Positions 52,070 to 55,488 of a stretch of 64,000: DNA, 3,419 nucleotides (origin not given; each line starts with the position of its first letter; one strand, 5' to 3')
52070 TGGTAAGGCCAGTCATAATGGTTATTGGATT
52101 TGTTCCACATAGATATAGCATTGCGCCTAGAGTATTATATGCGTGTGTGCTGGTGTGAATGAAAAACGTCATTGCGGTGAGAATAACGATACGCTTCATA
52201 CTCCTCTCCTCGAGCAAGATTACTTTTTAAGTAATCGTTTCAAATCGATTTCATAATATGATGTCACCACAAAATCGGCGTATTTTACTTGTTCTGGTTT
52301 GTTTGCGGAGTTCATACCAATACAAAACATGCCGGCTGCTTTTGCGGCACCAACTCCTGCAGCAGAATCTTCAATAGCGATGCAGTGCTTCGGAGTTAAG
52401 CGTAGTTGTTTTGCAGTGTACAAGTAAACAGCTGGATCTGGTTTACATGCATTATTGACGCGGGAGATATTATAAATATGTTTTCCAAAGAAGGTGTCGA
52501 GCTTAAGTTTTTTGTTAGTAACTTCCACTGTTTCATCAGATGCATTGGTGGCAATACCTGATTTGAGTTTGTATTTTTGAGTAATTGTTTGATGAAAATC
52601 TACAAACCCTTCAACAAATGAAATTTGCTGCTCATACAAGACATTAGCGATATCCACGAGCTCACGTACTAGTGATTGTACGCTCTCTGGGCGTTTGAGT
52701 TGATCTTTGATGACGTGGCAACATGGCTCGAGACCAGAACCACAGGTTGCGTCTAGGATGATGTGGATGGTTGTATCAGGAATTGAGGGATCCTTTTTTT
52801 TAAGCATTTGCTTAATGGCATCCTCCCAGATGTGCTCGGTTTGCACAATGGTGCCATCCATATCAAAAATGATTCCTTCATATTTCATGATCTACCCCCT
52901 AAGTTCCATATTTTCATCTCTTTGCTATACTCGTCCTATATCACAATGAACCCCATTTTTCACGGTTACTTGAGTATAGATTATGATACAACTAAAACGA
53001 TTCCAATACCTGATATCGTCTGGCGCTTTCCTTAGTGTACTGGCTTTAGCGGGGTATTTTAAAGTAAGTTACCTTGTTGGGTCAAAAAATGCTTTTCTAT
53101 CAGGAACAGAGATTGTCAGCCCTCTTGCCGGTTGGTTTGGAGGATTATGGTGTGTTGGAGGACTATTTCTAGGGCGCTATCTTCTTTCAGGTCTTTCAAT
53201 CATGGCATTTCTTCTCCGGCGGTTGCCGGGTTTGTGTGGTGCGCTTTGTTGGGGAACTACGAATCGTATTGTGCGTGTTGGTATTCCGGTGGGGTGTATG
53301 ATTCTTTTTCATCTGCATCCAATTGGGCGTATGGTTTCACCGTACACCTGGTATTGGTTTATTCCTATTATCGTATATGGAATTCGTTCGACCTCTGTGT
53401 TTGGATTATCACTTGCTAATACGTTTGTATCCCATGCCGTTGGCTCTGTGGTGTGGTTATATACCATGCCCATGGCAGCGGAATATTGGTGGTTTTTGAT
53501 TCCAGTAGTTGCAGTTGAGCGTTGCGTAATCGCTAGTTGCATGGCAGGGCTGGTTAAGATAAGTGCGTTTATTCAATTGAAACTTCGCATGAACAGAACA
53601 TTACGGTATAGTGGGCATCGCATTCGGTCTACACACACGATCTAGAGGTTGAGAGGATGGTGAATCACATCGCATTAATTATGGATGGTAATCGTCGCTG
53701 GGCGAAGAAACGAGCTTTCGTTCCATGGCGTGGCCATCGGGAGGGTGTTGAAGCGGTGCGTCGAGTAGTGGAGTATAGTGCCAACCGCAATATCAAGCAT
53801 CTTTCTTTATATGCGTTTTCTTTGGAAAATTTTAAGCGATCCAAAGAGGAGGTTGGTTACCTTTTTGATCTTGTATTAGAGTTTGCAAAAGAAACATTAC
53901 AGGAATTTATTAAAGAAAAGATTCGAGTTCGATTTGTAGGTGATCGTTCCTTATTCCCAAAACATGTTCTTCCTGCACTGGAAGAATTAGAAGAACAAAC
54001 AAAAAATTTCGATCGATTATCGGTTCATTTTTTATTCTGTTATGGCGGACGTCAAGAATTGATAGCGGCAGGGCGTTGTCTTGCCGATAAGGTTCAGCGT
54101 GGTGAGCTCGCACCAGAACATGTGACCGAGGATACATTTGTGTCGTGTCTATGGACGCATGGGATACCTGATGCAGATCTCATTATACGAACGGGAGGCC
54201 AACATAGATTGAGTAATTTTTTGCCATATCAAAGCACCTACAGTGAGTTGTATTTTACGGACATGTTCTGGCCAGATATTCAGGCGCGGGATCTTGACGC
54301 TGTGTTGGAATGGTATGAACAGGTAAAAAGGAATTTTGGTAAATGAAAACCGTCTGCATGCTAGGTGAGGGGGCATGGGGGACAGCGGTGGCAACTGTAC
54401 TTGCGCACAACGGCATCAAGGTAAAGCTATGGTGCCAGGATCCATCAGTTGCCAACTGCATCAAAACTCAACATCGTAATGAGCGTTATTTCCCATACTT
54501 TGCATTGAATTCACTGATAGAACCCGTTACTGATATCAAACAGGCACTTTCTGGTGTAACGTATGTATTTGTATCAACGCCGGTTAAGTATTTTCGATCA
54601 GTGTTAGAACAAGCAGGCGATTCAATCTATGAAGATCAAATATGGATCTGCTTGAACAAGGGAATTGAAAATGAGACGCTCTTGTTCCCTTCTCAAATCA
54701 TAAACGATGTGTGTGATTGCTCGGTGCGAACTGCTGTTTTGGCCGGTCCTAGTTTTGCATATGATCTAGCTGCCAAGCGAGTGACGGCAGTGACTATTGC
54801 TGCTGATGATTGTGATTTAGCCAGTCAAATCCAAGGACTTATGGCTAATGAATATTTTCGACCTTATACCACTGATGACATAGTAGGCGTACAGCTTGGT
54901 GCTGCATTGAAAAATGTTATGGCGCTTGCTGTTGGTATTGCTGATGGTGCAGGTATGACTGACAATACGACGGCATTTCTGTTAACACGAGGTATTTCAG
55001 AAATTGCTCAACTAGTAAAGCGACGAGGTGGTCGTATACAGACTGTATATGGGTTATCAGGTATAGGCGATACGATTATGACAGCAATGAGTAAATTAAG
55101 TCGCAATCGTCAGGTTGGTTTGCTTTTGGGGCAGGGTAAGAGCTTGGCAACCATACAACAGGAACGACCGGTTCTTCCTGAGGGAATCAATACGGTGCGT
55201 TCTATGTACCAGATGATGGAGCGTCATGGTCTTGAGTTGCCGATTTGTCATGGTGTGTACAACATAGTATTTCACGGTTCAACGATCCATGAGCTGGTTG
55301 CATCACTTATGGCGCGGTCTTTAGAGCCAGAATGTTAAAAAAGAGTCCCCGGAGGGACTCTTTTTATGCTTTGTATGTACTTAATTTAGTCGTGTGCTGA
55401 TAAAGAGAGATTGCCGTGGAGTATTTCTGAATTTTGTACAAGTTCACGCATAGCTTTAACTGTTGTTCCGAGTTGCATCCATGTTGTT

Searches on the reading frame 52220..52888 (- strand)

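Call 47: search_protein_families(library=pfam, proteins=[window:52220-52888:-], max_evalue=0.001)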
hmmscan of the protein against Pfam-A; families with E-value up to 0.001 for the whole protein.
window:52220-52888:- (222 aa): 3 families
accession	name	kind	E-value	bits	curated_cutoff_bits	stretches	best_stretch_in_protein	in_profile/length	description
PF13419.12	HAD_2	-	4e-24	86.2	23.8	1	6-191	1-177/178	Haloacid dehalogenase-like hydrolase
PF00702.32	Hydrolase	-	1.1e-21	78.5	26.4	1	4-186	2-191/191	haloacid dehalogenase-like hydrolase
PF13242.12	Hydrolase_like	-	0.00047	20.4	22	1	149-202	4-59/75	HAD-hyrolase-like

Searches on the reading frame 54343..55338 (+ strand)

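Call 47: search_protein_families(library=pfam, proteins=[window:54343-55338:+], max_evalue=0.001)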
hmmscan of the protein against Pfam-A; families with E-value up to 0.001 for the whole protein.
window:54343-55338:+ (331 aa): 4 families
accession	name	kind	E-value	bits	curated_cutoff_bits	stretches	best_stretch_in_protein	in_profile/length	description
PF07479.19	NAD_Gly3P_dh_C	-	2.9e-47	160.9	25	1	179-319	1-141/142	NAD-dependent glycerol-3-phosphate dehydrogenase C-terminus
PF01210.29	NAD_Gly3P_dh_N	-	5.7e-41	140.6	23.1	1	4-158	2-156/158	NAD-dependent glycerol-3-phosphate dehydrogenase N-terminus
PF20618.3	GPD_NAD_C_bact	-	2e-18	67.2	27.6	1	239-305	1-66/66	Bacterial GPD, NAD-dependent C-terminal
PF02558.23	ApbA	-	0.00082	19.5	22.2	0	5-115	2-110/150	Ketopantoate reductase PanE/ApbA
